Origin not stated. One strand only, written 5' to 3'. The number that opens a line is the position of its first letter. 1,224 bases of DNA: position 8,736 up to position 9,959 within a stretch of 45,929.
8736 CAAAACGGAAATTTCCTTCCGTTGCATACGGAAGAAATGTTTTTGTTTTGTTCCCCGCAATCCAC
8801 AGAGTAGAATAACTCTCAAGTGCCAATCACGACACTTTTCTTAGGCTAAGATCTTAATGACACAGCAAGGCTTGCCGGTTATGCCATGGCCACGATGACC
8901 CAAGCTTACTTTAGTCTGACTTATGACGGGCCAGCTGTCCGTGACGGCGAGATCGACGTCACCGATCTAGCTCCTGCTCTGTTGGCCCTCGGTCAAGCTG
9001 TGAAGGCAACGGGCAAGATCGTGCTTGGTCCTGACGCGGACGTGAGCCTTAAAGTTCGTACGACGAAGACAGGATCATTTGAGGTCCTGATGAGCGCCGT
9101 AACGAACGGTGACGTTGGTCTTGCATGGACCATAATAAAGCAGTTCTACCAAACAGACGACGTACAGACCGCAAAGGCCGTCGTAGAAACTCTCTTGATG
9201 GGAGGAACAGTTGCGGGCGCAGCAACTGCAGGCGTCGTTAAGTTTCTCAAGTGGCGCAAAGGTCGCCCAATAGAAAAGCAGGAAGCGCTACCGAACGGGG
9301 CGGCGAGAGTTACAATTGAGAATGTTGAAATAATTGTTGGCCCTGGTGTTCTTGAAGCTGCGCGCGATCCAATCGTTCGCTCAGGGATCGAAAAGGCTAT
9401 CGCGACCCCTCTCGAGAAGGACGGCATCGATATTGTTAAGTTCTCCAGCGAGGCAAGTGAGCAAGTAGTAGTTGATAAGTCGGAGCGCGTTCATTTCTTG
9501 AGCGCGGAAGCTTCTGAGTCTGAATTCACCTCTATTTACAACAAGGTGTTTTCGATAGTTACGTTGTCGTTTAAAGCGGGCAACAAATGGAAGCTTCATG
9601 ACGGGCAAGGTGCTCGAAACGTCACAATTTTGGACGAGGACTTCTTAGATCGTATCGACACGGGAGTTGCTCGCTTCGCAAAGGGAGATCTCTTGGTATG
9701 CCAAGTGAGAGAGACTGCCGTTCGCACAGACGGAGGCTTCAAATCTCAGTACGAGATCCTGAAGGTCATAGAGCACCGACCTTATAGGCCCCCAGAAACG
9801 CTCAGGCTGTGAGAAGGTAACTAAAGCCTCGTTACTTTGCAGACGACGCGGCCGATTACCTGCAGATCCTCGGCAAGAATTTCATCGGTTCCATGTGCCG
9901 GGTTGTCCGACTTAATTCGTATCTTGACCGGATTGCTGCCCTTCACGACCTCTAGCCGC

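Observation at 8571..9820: AT-rich orphan 308-aa gene converging on the CI repressor: candidate lysogeny-expressed exclusion or defence gene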

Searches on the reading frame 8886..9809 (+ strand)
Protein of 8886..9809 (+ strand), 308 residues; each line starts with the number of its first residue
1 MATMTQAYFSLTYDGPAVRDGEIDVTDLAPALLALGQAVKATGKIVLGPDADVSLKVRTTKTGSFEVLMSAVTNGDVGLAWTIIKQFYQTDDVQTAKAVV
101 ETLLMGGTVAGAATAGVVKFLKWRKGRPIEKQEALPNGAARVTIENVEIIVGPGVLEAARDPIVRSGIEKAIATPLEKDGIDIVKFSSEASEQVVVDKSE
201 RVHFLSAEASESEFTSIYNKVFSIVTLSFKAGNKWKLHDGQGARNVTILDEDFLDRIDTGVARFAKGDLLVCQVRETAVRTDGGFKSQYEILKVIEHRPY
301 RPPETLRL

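Call 3: search_protein_families(library=pfam, proteins=[window:8886-9809:+], max_evalue=1)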
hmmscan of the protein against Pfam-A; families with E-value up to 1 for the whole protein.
window:8886-9809:+ (308 aa): 0 families

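Call 4: search_protein_families(library=padloc, proteins=[window:8886-9809:+], max_evalue=1)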
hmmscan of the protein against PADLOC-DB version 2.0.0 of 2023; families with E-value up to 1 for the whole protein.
window:8886-9809:+ (308 aa): 2 families
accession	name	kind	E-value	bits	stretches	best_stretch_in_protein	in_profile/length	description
PDLC05015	PDC-S42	-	1.8e-82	275.2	1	4-299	1-291/302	-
PDLC05017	PDC-S42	-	0.015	12.7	1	233-296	208-271/302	-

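Call 5: search_protein_families(library=phrogs, proteins=[window:8886-9809:+], max_evalue=1)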
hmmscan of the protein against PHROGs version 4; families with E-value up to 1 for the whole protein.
window:8886-9809:+ (308 aa): 2 families
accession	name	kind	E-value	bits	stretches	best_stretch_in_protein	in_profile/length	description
phrog_3243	-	unknown function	1.8e-64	218.8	1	4-299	7-286/293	-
phrog_21129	-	unknown function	0.41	9.2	1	171-247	324-396/1494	-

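Call 6: search_protein_families(library=ncbifam, proteins=[window:8886-9809:+], max_evalue=1)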
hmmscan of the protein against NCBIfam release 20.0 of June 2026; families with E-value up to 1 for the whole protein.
window:8886-9809:+ (308 aa): 1 family
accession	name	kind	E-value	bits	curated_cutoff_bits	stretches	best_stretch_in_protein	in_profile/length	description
NF053583.1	LAPAL_fam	equivalog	2.2e-71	240.6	60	1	9-299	1-292/292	LAPAL motif-containing putative phage structural protein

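Call 9: search_solved_structures(query=window:8886-9809:+, max_evalue=10)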
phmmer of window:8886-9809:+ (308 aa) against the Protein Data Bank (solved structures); distinct sequences matched with E-value up to 10: 3.
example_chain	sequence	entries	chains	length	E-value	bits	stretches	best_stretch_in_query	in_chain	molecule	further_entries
6eri_BK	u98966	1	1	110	0.44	13.2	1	101-171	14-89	30S ribosomal protein S11, chloroplastic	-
5mmj_k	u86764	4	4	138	0.76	12.4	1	101-171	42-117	30S ribosomal protein S11, chloroplastic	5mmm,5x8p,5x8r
4v61_AK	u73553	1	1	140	0.8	12.3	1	101-171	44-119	Ribosomal Protein S11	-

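Call 10: find_homologous_proteins(query=window:8886-9809:+)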
Query window:8886-9809:+ (308 aa): 45 proteins with E <= 0.001 among 8000 candidates.
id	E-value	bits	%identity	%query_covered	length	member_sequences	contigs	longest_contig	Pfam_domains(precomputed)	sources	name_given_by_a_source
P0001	1.4e-180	617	91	100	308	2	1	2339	-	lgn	-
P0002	4.3e-138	478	72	99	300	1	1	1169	-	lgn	-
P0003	3.1e-116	406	62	99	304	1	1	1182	-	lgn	-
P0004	8.1e-103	362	56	99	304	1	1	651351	-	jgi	jgi:hypothetical protein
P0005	1.0e-99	352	58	96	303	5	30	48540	-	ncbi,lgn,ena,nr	ncbi:MAG: hypothetical protein K2X10_11645 [Hyphomicrobiales bacterium]|nr:hypothetical protein [Hyp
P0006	1.6e-91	325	52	96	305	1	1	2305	-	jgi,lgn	-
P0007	5.5e-90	320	57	96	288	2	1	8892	-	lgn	-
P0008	2.1e-79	285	48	97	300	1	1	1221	-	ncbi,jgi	jgi:hypothetical protein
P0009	1.7e-78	282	51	96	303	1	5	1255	-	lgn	-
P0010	2.8e-69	252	47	98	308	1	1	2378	-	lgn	-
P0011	1.4e-66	243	47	98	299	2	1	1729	-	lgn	-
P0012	1.3e-63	233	61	59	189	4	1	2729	-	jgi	jgi:hypothetical protein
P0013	9.6e-63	230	44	96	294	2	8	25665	-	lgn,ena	-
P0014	1.2e-62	230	44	96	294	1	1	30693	-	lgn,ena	-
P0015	1.1e-61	227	43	96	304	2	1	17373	-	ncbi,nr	ncbi:MAG TPA: hypothetical protein VH019_02665 [Rhizomicrobium sp.]|nr:hypothetical protein [Rhizomi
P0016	7.6e-61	224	46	96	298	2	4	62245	-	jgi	jgi:hypothetical protein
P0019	5.1e-42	162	34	98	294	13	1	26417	-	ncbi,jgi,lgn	-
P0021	1.2e-41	161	35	96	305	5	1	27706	-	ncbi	-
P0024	6.2e-41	159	34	98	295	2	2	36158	-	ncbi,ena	-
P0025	9.9e-41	158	35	96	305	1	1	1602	-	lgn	-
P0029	1.8e-38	151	34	96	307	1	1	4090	-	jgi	jgi:hypothetical protein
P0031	4.0e-36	143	34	96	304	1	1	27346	-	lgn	-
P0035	1.1e-32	132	32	97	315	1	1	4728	-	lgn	-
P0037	2.2e-29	121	32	95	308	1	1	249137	-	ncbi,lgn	ncbi:MAG: hypothetical protein U1E58_01825 [Tabrizicola sp.]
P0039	4.5e-25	107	32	95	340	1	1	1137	-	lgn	-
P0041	5.4e-22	97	30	93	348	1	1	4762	-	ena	-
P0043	6.0e-21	93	30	96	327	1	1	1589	-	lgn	-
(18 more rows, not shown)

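Call 14: search_dna_similar(query=window:8886-9809:+, collection=phages, mode=protein, max_rows=40)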
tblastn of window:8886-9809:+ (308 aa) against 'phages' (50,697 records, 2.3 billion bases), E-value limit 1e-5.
Records with a match: 6; places in all: 6; records where one place covers at least 80% of the query: 6.
Best place of each record, by identity: <60% 6.
By first word of the organism name: Lactobacillus 2; Bifidobacterium 2; Listeria 2.
By host as written in the record: Listeria monocytogenes 2; Lactobacillus casei ATCC 393 1; Lactobacillus casei 1; Bifidobacterium thermophilum MBT94004 1; Bifidobacterium thermophilum 94004 1.
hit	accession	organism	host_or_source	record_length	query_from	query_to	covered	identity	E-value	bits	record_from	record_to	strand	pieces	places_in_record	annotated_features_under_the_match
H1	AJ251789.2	Lactobacillus phage A2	Lactobacillus casei ATCC 393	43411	4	299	96%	29.9%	5e-18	90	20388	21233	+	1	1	hypothetical protein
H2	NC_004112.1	Lactobacillus phage A2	Lactobacillus casei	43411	4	299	96%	29.9%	5e-18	90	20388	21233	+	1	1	hypothetical protein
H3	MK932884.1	Bifidobacterium phage PMBT6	Bifidobacterium thermophilum MBT94004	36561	13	306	95%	29.0%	3e-15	82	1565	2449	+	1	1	hypothetical protein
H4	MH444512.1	Bifidobacterium phage PMBT6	Bifidobacterium thermophilum 94004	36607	13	306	95%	29.0%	3e-15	82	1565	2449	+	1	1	hypothetical protein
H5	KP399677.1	Listeria phage vB_LmoS_188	Listeria monocytogenes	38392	2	297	96%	26.1%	9e-20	96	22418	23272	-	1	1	hypothetical protein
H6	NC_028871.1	Listeria phage vB_LmoS_188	Listeria monocytogenes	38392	2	297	96%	26.1%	9e-20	96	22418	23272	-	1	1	hypothetical protein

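Call 16: get_annotated_region(hit=H2, flank=5000)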
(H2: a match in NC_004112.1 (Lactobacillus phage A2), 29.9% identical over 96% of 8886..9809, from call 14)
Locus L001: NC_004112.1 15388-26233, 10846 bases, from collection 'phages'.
description: Lactobacillus phage A2, complete genome.
organism: Lactobacillus phage A2 (NCBI taxid 51369)
taxonomy: Viruses; Duplodnaviria; Heunggongvirae; Uroviricota; Caudoviricetes; Ashduovirus; Ashduovirus A2
host: Lactobacillus casei; source: -; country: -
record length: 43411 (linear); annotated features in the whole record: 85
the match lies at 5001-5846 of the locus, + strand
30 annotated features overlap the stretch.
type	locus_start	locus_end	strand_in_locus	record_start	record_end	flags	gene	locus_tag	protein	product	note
CDS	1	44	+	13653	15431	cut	-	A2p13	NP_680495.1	distal tail protein Dit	ORF13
CDS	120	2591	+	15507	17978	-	-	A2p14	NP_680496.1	tail fiber protein and host specificity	ORF14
CDS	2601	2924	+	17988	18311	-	-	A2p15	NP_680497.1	hypothetical protein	ORF15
CDS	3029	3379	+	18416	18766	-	-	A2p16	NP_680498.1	hypothetical protein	ORF16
CDS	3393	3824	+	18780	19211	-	-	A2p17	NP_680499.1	holin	ORF17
CDS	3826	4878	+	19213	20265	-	-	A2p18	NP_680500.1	endolysin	ORF18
CDS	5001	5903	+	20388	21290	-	-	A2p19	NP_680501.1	hypothetical protein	ORF19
regulatory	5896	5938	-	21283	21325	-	int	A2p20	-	terminator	-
CDS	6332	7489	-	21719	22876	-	int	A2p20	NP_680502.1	integrase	mediates prophage integration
regulatory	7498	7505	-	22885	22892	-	int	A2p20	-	ribosome_binding_site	-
CDS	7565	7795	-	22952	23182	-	xis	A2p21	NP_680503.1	putative excisionase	-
CDS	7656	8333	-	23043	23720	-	-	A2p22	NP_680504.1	outer membrane protein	ORF22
regulatory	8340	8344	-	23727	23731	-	-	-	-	ribosome_binding_site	ORF22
regulatory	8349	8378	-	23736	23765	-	cI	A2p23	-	terminator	-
CDS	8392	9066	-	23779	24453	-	cI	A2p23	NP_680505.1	transcriptional repressor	repressor of the lytic cycle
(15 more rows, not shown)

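Call 17: get_annotated_region(hit=H6, flank=5000)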
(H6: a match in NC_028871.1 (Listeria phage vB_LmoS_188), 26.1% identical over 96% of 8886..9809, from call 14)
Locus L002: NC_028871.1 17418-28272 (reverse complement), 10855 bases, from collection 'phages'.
description: Listeria phage vB_LmoS_188, complete genome.
organism: Listeria phage vB_LmoS_188 (NCBI taxid 1591072)
taxonomy: Viruses; Duplodnaviria; Heunggongvirae; Uroviricota; Caudoviricetes
host: Listeria monocytogenes; source: -; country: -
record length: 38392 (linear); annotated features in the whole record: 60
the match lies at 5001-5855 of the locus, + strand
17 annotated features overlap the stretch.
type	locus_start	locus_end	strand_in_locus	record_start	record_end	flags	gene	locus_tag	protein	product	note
CDS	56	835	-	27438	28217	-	-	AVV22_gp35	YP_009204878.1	anti-repressor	Phage antirepressor protein / Antirepressor Gp37; ORF35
CDS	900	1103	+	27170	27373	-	-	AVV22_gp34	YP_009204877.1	hypothetical protein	Hypothetical protein M642_09745; ORF34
CDS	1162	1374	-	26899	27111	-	-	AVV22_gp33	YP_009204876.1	helix-turn-helix domain-containing protein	ORF33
CDS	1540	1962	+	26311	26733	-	-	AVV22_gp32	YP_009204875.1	transcriptional regulator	ORF32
CDS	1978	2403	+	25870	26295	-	-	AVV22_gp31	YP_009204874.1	metallo-protease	ORF31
CDS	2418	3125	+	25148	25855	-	-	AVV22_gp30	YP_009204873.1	hypothetical protein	ORF30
CDS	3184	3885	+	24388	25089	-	-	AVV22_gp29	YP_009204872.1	hypothetical protein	ORF29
CDS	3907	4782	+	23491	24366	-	-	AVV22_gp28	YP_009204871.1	putative superinfection immunity protein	Phage-associated Helicase; ORF28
CDS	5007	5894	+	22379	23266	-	-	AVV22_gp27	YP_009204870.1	hypothetical protein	Hypothetical protein M641_00185; ORF27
CDS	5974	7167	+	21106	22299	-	-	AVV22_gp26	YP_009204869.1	integrase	ORF26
CDS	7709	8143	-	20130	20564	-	-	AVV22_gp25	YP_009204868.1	hypothetical protein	Gp26; ORF25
CDS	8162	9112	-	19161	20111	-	-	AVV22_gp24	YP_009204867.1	endolysin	ORF24; Phage lysin, N-acetylmuramoyl-L-alanine Amidase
CDS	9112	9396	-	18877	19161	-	-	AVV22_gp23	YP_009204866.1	holin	Holin, phage phi LC3 family; ORF23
CDS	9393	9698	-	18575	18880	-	-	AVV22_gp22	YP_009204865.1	hypothetical protein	Gp18; ORF22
CDS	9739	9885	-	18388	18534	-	-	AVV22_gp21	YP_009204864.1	XkdX family protein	Holin-associated Gp17 protein; ORF21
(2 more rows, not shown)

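Call 18: get_annotated_region(hit=H3, flank=5000)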
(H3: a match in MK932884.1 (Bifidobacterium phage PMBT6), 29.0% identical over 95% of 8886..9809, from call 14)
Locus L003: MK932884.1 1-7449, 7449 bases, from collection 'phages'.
description: Bifidobacterium phage PMBT6, complete genome.
organism: Bifidobacterium phage PMBT6 (NCBI taxid 2576879)
taxonomy: Viruses; Duplodnaviria; Heunggongvirae; Uroviricota; Caudoviricetes
host: Bifidobacterium thermophilum MBT94004; source: fermentation culture; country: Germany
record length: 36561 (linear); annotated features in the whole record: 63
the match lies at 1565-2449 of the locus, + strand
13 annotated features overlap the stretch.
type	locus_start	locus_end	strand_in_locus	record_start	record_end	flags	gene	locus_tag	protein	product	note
CDS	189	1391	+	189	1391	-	-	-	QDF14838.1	integrase site-specific tyrosine recombinase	-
CDS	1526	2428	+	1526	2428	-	-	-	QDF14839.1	hypothetical protein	-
CDS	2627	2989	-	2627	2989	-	-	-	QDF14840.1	zinc metallo-proteinase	-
CDS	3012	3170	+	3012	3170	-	-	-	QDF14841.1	hypothetical protein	-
CDS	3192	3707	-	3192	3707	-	-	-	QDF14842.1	lipoprotein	-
CDS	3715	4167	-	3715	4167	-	-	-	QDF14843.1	hypothetical protein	-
CDS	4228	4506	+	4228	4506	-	-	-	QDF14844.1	HTH transcriptional regulator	-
CDS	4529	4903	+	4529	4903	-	-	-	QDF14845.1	hypothetical protein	-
CDS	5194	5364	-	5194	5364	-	-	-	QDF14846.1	hypothetical protein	-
CDS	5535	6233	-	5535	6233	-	-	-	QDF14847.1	hypothetical protein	-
CDS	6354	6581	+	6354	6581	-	-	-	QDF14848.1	hypothetical protein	-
CDS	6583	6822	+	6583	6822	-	-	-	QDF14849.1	hypothetical protein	-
CDS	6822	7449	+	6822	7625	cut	-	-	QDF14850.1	antirepressor protein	-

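Call 28: predict_structure(alignment_id=A1)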
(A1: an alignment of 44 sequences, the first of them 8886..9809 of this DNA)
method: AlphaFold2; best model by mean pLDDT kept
length: 308 residues; sequences in the alignment: 44
mean_pLDDT: 86.1   pTM: 0.68
mean pLDDT of the five models: 86.1, 85.5, 84.4, 84.2, 83.4
residues with pLDDT >= 90: 164; 70-90: 110; 50-70: 32; < 50: 2
segments of 3 or more residues with pLDDT < 50: none
pLDDT, mean of each block of 10 residues (from residue 1): 81 88 83 94 89 85 74 61 58 77 81 89 92 88 94 93 95 94 91 94 79 81 88 89 94 89 90 92 88 95 81
secondary structure, 60 per line:
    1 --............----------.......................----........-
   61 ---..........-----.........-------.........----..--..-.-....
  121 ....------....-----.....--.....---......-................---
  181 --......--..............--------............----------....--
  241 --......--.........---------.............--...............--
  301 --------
elements in order: E3-14 H25-47 E52-59 E64-73 H79-87 H95-103 H117-124 E131-134 E140-144 E147-151 H155-160 H162-177 E183-188 E191-197 H198-204 E213-224 E235-238 E243-248 H251-259 E269-281 E284-298

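Call 31: find_encoding_contigs(protein=P0004, flank=10000, max_places=2)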
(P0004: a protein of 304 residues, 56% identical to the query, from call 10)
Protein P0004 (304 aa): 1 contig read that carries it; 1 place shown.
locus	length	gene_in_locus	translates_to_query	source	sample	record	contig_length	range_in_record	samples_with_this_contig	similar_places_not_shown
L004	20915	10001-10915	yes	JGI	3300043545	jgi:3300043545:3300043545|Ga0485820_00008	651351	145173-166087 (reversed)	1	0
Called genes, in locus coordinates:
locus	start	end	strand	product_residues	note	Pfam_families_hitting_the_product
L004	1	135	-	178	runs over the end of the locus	PF10003:DUF2244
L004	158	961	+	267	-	PF00730:HhH-GPD, PF00633:HHH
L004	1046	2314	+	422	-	PF13433:Peripla_BP_5 (faint), PF13458:Peripla_BP_6, PF01094:ANF_receptor (faint)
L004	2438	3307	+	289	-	PF02653:BPD_transp_2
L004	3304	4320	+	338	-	PF02653:BPD_transp_2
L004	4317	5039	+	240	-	PF00005:ABC_tran, PF13304:AAA_21 (faint), PF12399:BCA_ABC_TP_C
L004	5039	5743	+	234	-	PF00005:ABC_tran, PF13304:AAA_21 (faint)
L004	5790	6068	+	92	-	-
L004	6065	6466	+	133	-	PF01850:PIN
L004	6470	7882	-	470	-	PF14821:Thr_synth_N, PF00291:PALP, PF24857:THR4_C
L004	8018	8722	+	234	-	PF00702:Hydrolase, PF13419:HAD_2, PF13242:Hydrolase_like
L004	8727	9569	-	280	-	PF01734:Patatin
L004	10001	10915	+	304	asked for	-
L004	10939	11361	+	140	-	-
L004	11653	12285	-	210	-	-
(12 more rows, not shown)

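Call 32: find_encoding_contigs(protein=P0005, flank=10000, max_places=4)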
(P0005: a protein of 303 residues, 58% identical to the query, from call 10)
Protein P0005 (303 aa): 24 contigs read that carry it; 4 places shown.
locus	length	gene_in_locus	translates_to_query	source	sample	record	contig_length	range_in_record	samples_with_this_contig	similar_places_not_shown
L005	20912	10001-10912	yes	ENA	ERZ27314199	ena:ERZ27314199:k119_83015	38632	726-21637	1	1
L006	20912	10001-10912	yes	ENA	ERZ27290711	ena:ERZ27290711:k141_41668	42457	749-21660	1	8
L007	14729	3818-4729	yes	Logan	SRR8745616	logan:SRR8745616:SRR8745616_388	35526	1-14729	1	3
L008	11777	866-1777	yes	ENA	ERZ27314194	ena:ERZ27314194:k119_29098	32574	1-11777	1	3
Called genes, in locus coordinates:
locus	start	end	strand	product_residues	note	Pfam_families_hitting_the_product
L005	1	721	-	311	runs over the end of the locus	PF00149:Metallophos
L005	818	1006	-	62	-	-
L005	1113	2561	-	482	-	PF00202:Aminotran_3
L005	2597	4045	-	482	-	PF01425:Amidase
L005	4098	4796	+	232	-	PF00702:Hydrolase, PF13419:HAD_2, PF13242:Hydrolase_like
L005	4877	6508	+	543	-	PF00501:AMP-binding, PF13193:AMP-binding_C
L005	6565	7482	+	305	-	PF07386:DUF1499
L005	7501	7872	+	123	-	PF07237:DUF1428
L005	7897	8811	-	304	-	PF00753:Lactamase_B, PF17778:WHD_BLACT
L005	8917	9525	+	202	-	PF02632:BioY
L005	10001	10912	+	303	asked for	-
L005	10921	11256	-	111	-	-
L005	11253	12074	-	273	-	PF02086:MethyltransfD12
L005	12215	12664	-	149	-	PF07087:DUF1353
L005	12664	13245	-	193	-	-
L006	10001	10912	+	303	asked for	-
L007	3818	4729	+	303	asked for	-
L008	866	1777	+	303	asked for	-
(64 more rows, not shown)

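Call 33: fold_search(model_id=the predicted structure, library=pdb)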
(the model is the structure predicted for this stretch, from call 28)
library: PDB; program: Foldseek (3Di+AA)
matches with E <= 10: 712; with E <= 0.001: 0
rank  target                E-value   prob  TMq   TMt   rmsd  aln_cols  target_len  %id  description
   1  9sob_L                9.0e-03  0.63  0.20  0.07  17.6       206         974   12  Structural Model of the Nuclear Pore Complex in Arabidopsis thaliana (released 2025-11-05)
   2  6cqm_G                1.2e-02  1.00  0.21  0.58   4.5        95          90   16  Crystal Structure of mitochondrial single-stranded DNA binding proteins from S. cerevisiae, Rim1 (Form2) (released 2018-05-30)
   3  8fi3_A                1.2e-02  0.38  0.14  0.14  14.3       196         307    9  Bifunctional ligase/repressor BirA from Klebsiella pneumoniae complexed with biotin (Domain Swapped Dimer) (released 2022-12-28)
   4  2v8g_A                1.3e-02  0.51  0.17  0.13  17.0       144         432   12  Crystal structure of beta-alanine synthase from Saccharomyces kluyveri in complex with the product beta-alanine (released 2007-10-02)
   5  2v8d_B                1.5e-02  0.47  0.17  0.13  16.4       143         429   11  Crystal structure of mutant E159A of beta-alanine synthase from Saccharomyces kluyveri (released 2007-10-02)
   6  6cqo_G                1.6e-02  1.00  0.19  0.54   4.4        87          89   20  Crystal Structure of mitochondrial single-stranded DNA binding proteins from S. cerevisiae (SeMet Labeled), Rim1 (Form (released 2018-05-30)
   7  2v8h_A                1.6e-02  0.44  0.17  0.13  16.5       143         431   12  Crystal structure of mutant E159A of beta-alanine synthase from Saccharomyces kluyveri in complex with its substrate N (released 2007-10-02)
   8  2v8v_B                2.0e-02  0.69  0.18  0.14   9.2       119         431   13  Crystal structure of mutant R322A of beta-alanine synthase from Saccharomyces kluyveri (released 2007-10-02)
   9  2v8h_C                2.0e-02  0.41  0.17  0.13  16.2       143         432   11  Crystal structure of mutant E159A of beta-alanine synthase from Saccharomyces kluyveri in complex with its substrate N (released 2007-10-02)
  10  4pya                  2.1e-02  0.80  0.18  0.36   6.4       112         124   17  MoaC K51A in complex with 3',8-cH2GTP (released 2015-04-29)
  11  1r43_B                2.1e-02  0.47  0.16  0.13   9.8       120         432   16  Crystal structure of beta-alanine synthase from Saccharomyces kluyveri (selenomethionine substituted protein) (released 2003-11-11)
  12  2v8v_A                2.1e-02  0.44  0.17  0.13  16.6       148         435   10  Crystal structure of mutant R322A of beta-alanine synthase from Saccharomyces kluyveri (released 2007-10-02)
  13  2vl1_C                2.3e-02  0.41  0.17  0.13  16.5       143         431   12  Crystal structure of beta-alanine synthase from Saccharomyces kluyveri in complex with a gly-gly peptide (released 2008-05-13)
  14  8fi3_B                2.3e-02  0.28  0.14  0.14  14.2       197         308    9  Bifunctional ligase/repressor BirA from Klebsiella pneumoniae complexed with biotin (Domain Swapped Dimer) (released 2022-12-28)
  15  8txr_A                2.4e-02  0.95  0.17  0.13   5.7        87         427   13  E. coli ExoVII(H238A) (released 2024-01-31)
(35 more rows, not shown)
